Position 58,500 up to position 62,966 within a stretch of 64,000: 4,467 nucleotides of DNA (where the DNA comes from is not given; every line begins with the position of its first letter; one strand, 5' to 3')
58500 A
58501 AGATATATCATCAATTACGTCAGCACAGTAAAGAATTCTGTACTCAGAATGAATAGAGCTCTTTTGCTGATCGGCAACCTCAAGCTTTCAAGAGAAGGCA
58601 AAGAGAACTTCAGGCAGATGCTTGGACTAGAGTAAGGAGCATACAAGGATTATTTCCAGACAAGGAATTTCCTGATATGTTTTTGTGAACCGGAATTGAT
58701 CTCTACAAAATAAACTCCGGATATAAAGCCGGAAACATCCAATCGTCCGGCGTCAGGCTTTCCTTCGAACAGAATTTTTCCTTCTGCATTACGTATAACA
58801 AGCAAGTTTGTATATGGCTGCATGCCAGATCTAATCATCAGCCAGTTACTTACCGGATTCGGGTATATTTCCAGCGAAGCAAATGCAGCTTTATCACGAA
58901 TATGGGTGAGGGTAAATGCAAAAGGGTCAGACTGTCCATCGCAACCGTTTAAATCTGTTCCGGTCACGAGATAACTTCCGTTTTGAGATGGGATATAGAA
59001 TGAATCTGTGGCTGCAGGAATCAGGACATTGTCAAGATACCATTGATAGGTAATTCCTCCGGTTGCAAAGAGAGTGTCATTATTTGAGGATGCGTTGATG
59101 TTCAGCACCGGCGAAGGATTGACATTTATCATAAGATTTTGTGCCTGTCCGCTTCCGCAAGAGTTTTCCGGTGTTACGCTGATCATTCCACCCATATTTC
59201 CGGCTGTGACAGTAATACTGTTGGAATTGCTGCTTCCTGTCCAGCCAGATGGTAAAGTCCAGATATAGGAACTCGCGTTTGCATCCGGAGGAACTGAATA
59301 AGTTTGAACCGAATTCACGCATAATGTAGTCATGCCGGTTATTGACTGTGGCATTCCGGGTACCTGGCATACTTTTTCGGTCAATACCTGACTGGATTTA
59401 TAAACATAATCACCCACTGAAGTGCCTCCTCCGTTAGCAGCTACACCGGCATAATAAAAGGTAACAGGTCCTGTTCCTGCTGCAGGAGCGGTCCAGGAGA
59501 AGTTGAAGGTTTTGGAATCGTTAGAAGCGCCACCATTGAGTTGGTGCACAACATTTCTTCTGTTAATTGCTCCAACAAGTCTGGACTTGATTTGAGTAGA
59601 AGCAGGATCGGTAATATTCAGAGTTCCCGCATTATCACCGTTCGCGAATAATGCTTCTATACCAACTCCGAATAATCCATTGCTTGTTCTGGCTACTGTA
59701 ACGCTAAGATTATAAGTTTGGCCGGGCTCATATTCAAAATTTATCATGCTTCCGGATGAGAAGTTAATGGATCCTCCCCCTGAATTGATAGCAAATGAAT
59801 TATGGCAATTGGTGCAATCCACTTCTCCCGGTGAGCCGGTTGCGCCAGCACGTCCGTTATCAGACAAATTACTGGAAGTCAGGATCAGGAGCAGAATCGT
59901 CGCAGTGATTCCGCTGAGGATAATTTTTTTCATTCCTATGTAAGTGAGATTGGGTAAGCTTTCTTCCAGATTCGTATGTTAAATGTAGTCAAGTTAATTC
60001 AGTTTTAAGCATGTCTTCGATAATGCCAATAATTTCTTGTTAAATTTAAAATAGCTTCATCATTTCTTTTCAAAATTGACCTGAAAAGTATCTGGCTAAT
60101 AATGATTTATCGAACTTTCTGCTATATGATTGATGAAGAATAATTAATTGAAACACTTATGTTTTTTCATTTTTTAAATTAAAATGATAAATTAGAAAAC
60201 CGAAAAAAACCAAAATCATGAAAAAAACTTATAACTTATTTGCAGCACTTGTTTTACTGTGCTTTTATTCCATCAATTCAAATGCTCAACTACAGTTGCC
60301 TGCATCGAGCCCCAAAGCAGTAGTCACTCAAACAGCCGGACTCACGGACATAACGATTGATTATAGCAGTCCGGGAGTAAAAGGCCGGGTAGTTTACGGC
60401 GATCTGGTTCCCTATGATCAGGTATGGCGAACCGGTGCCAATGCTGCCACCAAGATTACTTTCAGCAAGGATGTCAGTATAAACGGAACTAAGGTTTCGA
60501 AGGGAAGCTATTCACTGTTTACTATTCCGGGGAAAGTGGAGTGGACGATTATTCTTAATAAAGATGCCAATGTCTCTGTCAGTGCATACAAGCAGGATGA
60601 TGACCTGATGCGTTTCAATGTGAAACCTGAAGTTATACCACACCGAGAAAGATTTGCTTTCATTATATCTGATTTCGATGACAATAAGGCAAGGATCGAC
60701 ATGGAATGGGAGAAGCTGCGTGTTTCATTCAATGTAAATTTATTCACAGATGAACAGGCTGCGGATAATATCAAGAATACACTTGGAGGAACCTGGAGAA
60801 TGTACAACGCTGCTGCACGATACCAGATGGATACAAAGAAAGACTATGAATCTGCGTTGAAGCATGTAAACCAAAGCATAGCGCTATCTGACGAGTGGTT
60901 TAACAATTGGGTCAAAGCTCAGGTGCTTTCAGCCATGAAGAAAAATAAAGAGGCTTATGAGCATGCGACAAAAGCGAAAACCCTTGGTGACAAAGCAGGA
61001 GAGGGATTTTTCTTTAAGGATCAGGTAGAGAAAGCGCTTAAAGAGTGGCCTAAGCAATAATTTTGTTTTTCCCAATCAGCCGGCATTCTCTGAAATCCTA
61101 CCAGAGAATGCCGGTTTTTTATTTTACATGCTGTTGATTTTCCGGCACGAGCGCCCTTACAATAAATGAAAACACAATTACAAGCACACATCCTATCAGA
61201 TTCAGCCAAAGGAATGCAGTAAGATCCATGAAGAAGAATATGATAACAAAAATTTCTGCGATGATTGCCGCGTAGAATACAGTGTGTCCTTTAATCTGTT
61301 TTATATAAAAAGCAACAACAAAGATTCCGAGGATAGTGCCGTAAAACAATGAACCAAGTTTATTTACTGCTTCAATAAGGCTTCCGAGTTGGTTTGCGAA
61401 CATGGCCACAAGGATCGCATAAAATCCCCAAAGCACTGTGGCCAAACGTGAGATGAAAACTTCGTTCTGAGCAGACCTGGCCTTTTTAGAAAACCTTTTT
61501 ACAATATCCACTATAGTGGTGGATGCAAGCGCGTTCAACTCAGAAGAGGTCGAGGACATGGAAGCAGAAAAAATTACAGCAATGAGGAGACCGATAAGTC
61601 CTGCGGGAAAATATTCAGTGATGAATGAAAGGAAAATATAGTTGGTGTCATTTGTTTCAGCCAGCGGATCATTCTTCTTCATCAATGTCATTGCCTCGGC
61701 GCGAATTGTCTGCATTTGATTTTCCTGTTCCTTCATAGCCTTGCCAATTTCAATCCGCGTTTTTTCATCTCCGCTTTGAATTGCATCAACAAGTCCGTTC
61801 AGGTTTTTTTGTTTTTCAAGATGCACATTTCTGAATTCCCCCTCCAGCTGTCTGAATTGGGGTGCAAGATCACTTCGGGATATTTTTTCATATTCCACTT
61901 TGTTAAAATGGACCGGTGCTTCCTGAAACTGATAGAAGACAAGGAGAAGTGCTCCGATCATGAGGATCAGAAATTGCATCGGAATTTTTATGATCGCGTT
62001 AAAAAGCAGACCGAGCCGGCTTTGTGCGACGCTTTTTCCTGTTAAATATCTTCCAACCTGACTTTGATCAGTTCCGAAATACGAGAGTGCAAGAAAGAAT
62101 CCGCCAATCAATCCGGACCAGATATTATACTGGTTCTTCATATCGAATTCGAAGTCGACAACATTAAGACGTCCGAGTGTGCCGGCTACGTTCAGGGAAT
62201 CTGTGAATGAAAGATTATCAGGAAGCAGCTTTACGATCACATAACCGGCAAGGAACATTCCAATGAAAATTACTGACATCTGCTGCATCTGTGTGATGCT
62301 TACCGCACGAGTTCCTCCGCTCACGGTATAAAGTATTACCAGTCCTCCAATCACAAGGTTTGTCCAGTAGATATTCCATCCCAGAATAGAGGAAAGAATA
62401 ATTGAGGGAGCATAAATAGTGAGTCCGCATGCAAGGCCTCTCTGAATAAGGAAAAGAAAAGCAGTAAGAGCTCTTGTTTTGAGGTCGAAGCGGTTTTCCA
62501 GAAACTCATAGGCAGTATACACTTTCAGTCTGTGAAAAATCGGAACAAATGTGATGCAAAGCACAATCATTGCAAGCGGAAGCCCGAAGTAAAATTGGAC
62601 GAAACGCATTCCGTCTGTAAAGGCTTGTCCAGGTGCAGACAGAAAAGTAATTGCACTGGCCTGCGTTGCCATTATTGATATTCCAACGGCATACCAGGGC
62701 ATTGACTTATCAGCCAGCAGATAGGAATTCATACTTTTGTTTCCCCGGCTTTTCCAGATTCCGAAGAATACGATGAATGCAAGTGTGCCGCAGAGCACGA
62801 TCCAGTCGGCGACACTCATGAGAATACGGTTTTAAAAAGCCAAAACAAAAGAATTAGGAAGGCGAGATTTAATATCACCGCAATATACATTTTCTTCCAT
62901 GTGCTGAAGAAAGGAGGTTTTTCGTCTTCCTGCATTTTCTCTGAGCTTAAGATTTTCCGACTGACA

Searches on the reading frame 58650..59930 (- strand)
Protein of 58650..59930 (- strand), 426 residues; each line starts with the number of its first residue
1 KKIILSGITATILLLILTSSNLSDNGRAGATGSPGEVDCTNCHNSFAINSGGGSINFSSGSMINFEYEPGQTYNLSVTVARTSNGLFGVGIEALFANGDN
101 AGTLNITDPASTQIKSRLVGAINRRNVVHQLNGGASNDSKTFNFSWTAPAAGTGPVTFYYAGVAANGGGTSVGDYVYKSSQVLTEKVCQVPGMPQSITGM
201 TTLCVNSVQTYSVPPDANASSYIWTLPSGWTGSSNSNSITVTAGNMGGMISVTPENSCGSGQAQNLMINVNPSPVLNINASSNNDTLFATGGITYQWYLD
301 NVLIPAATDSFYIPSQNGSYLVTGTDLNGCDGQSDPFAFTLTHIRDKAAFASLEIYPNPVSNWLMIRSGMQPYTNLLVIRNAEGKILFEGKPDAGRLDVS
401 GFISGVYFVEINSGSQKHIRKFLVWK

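Call 16: search_protein_families(library=pfam, proteins=[window:58650-59930:-], max_evalue=0.001)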
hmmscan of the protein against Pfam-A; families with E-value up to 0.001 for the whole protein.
window:58650-59930:- (426 aa): 3 families
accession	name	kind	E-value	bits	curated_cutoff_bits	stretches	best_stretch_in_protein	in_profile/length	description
PF19408.5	PKD_6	-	9.5e-21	74.4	25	1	191-267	2-81/82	PKD-like domain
PF18962.6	Por_Secre_tail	-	8.1e-10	39.3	27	1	355-424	1-75/75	Secretion system C-terminal sorting domain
PF02014.22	Reeler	-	0.00048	21.1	21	0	64-161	25-121/131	Reeler domain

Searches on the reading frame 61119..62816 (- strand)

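Call 16: search_protein_families(library=pfam, proteins=[window:61119-62816:-], max_evalue=0.001)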
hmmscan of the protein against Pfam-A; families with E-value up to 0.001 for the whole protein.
window:61119-62816:- (565 aa): 1 family
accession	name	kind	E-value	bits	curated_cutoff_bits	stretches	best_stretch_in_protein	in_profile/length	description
PF00474.23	SSF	-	2.7e-37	129.1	22.8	2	32-300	1-263/406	Sodium:solute symporter family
